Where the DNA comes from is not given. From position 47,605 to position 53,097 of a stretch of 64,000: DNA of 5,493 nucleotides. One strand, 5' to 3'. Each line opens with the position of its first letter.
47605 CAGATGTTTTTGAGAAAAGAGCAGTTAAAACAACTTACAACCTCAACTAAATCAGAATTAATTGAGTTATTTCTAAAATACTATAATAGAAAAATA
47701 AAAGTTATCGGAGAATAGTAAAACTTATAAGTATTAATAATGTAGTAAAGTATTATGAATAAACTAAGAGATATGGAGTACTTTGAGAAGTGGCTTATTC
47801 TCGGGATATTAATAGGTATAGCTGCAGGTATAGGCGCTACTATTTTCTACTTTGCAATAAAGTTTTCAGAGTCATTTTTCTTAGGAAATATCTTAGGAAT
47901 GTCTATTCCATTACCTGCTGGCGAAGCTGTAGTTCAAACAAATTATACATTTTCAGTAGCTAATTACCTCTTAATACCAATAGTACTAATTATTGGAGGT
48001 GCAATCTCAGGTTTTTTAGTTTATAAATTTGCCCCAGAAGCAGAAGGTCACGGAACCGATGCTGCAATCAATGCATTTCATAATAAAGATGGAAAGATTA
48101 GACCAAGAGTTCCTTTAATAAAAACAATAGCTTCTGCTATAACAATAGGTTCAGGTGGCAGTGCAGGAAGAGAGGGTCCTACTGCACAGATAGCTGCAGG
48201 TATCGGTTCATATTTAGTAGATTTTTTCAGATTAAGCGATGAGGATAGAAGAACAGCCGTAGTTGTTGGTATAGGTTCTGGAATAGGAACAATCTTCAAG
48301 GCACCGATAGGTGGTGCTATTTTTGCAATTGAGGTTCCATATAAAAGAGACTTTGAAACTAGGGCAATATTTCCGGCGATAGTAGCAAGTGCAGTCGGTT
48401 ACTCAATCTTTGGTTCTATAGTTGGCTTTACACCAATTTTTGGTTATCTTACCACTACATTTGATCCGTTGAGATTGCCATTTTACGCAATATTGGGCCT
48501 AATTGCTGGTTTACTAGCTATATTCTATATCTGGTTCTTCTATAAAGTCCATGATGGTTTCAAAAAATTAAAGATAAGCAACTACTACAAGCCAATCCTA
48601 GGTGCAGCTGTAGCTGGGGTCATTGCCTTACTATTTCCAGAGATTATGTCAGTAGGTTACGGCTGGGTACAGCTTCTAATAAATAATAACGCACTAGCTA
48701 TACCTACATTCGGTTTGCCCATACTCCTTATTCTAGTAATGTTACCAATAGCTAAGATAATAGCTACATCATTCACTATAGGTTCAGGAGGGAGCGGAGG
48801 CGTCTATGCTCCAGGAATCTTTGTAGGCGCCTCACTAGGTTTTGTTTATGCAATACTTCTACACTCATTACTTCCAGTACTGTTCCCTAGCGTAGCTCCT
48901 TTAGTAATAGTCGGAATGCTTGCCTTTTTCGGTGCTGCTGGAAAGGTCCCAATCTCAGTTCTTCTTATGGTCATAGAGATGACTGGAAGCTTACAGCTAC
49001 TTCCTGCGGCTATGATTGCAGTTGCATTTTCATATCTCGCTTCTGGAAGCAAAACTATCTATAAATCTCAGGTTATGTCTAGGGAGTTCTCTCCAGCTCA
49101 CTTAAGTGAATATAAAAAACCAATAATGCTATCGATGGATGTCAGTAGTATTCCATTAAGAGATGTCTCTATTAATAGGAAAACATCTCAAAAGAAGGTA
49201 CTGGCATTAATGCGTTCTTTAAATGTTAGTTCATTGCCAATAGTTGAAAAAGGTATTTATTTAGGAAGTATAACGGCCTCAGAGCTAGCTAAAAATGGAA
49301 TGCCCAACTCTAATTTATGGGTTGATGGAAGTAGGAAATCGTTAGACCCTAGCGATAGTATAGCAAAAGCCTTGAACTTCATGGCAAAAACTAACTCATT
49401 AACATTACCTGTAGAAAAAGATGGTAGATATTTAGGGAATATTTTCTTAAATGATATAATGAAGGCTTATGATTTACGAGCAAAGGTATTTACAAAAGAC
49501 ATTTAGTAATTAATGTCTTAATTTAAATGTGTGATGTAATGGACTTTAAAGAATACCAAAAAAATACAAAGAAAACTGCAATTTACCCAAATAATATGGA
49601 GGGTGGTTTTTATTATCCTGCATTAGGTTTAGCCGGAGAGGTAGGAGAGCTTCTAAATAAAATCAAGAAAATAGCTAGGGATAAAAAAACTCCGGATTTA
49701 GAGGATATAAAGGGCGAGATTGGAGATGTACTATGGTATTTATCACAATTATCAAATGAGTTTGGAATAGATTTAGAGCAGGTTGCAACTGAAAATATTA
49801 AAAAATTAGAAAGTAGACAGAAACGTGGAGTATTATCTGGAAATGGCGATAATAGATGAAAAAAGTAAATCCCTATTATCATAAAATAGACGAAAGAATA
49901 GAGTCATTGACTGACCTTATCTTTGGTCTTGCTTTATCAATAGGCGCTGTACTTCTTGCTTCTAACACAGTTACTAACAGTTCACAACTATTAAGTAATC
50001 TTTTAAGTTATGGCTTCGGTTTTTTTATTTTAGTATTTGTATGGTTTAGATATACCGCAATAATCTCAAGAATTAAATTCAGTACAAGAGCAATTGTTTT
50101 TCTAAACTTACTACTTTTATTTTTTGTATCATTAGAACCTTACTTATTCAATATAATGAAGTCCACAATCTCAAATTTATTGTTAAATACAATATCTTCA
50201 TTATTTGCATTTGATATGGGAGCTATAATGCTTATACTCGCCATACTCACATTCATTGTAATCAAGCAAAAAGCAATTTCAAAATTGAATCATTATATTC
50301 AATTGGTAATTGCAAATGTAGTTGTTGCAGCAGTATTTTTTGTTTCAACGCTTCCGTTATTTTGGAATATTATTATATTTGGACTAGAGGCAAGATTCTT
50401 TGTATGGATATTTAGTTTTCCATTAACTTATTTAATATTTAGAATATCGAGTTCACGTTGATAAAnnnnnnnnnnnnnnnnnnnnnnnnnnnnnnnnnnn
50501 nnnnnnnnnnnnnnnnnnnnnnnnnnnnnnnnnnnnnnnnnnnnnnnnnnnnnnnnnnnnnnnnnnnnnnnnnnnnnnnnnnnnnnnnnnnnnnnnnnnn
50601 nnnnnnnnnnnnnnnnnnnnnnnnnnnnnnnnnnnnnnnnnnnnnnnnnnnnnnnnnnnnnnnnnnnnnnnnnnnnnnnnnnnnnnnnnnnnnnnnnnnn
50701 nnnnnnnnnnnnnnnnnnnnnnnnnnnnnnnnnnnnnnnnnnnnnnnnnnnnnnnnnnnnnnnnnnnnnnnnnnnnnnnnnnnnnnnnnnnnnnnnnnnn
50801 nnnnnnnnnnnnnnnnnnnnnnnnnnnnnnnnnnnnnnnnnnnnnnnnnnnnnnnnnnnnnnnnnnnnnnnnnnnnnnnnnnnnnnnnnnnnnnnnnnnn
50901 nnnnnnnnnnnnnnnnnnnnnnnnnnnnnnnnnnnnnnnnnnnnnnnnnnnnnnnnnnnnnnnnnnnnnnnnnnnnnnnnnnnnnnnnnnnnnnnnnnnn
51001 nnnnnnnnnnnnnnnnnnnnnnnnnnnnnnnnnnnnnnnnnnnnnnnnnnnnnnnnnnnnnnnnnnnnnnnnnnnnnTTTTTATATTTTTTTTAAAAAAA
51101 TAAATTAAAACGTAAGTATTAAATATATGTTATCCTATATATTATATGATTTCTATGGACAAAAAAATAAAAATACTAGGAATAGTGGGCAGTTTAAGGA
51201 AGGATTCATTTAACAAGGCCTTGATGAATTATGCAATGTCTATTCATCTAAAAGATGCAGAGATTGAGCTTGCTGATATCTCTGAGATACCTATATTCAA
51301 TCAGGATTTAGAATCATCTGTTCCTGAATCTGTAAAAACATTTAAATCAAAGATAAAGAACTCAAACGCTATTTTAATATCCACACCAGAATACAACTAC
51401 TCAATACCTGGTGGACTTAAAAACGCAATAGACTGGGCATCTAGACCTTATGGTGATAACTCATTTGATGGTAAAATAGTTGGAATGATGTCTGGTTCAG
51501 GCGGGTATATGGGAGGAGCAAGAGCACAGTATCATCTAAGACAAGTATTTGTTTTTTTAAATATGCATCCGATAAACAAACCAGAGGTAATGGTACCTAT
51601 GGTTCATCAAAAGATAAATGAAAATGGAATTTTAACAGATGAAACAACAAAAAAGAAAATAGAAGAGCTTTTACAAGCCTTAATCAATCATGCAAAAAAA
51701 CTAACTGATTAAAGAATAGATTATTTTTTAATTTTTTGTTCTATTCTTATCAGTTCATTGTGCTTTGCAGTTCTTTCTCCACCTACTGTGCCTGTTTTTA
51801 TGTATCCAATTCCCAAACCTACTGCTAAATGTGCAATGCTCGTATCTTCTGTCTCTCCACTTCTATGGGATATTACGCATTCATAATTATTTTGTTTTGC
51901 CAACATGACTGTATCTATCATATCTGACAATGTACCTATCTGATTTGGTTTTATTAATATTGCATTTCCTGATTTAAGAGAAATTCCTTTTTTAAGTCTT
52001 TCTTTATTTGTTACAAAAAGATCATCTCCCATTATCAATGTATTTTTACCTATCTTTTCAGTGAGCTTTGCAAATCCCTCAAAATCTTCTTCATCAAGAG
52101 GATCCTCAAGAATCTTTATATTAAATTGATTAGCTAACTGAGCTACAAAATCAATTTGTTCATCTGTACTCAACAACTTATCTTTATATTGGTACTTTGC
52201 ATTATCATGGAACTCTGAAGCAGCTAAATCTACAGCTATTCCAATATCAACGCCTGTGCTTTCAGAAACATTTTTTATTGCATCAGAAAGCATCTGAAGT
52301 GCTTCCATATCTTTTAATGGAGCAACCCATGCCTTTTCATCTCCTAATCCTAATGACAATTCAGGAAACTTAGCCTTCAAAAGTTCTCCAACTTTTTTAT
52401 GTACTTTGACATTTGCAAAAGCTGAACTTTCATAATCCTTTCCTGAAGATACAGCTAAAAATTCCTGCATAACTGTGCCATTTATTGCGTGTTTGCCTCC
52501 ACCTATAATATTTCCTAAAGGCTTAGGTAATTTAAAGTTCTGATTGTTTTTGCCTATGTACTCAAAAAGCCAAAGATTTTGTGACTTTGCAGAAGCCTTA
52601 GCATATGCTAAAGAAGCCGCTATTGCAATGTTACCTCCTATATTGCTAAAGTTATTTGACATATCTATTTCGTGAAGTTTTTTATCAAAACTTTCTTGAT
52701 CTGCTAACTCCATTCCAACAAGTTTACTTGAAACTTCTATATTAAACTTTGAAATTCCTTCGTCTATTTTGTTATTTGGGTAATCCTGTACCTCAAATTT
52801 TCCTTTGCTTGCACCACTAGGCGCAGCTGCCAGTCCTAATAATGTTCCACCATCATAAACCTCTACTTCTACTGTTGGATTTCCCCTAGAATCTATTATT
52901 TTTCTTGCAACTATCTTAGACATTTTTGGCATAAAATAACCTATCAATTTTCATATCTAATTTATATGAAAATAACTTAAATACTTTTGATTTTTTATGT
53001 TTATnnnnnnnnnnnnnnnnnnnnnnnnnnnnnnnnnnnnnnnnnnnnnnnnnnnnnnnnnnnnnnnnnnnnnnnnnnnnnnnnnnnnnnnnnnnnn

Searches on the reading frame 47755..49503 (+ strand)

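Call 15: search_protein_families(library=pfam, proteins=[window:47755-49503:+], max_evalue=0.001)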
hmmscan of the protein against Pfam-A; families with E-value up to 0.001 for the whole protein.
window:47755-49503:+ (583 aa): 2 families
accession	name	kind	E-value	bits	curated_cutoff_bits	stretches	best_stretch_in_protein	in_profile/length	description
PF00654.25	Voltage_CLC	-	3.9e-95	319.4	24.8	1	81-430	1-345/346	Voltage gated chloride channel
PF00571.33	CBS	-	2e-12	47.7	24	2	463-513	1-53/57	CBS domain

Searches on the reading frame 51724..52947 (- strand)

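Call 89: search_protein_families(library=pfam, proteins=[window:51724-52947:-], max_evalue=0.0001)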
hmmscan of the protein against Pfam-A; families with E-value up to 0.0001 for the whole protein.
window:51724-52947:- (408 aa): 3 families
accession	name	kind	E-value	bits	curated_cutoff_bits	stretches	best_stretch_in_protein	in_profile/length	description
PF00113.28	Enolase_C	-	1.2e-69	235.4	21.5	1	139-406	3-281/296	Enolase, C-terminal TIM barrel domain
PF03952.21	Enolase_N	-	2.7e-33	115.4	35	1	10-131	2-131/131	Enolase, N-terminal domain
PF13378.12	MR_MLE_C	-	2e-08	34.6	29.4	1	222-375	32-168/219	Enolase C-terminal domain-like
